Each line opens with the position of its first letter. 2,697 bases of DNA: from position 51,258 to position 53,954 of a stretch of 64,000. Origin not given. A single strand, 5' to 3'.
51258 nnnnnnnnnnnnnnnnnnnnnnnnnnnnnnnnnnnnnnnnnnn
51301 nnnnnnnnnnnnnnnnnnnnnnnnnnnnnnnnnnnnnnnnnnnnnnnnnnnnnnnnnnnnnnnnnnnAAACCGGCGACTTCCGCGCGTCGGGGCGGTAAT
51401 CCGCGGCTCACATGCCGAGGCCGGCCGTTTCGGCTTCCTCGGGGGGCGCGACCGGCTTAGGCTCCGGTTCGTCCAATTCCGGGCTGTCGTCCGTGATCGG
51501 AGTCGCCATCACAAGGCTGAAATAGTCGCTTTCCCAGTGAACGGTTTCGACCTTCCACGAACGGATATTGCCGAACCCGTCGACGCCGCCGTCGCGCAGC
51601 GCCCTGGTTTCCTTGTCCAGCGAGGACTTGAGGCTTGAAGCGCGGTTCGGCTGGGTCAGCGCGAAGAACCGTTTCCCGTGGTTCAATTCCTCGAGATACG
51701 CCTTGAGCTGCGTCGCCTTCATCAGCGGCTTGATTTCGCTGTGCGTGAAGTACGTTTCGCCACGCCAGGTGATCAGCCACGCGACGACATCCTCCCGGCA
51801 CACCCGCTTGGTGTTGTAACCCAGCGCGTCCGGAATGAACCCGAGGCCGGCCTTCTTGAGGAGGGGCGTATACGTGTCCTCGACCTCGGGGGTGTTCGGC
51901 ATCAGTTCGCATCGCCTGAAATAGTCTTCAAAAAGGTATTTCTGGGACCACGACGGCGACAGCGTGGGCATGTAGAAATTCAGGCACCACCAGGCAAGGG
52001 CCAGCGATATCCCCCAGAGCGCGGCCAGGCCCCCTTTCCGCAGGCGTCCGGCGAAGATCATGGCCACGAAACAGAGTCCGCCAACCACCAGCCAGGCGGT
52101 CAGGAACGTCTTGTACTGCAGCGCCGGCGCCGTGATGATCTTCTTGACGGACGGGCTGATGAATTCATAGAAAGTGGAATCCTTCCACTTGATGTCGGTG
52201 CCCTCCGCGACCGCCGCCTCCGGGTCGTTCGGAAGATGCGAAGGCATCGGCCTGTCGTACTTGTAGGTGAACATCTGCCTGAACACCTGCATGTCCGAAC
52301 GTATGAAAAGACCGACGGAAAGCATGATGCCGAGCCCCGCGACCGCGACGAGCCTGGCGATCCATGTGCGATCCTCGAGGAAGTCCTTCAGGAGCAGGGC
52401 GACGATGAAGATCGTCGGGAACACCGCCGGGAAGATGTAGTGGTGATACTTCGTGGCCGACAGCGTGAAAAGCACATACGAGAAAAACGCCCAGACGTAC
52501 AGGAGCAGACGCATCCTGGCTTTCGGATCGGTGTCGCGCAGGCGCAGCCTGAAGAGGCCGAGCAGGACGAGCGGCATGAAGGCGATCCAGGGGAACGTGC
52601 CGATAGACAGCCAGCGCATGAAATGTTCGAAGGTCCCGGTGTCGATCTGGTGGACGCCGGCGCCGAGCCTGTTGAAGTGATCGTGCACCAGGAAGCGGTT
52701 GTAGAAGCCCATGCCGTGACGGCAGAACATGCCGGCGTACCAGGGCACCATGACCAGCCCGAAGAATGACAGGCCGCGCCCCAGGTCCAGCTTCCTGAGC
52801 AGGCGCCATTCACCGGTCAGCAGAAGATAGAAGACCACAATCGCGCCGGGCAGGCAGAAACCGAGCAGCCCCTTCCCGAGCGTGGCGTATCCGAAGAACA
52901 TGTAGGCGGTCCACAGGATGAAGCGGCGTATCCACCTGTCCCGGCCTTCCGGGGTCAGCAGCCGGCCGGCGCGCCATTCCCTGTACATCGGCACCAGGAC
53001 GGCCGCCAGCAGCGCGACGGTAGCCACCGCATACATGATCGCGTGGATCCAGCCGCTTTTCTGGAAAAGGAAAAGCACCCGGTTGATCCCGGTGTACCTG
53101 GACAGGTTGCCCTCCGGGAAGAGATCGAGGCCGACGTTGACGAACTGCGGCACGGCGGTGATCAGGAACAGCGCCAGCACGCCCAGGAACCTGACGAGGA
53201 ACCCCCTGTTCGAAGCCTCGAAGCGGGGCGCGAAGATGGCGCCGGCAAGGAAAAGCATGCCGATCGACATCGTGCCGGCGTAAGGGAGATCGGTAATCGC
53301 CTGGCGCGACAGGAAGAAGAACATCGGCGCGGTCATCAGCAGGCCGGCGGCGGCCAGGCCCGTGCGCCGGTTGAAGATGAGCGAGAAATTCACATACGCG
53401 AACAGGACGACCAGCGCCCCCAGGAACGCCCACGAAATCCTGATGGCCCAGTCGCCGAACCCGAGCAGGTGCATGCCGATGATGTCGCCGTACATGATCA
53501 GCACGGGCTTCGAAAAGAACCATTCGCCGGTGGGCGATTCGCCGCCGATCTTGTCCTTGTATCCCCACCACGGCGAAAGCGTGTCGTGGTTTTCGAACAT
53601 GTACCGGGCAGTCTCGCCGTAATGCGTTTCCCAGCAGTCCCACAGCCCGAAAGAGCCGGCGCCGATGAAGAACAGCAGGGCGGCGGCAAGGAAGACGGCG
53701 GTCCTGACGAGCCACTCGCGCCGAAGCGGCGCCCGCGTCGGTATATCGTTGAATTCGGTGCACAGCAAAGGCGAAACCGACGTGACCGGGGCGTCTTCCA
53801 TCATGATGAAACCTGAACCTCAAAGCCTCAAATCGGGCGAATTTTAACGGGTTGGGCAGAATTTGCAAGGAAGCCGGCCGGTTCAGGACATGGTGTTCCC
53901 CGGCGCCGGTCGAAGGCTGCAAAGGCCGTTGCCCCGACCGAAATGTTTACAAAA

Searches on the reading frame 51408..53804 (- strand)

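Call 77: search_protein_families(library=pfam, proteins=[window:51408-53804:-], max_evalue=0.00001)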
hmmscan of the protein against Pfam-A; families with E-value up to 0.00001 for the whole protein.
window:51408-53804:- (798 aa): 1 family
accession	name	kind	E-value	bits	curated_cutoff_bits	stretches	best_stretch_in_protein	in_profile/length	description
PF13231.12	PMT_2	-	5.4e-07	30.4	26.1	1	99-190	2-93/160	Dolichyl-phosphate-mannose-protein mannosyltransferase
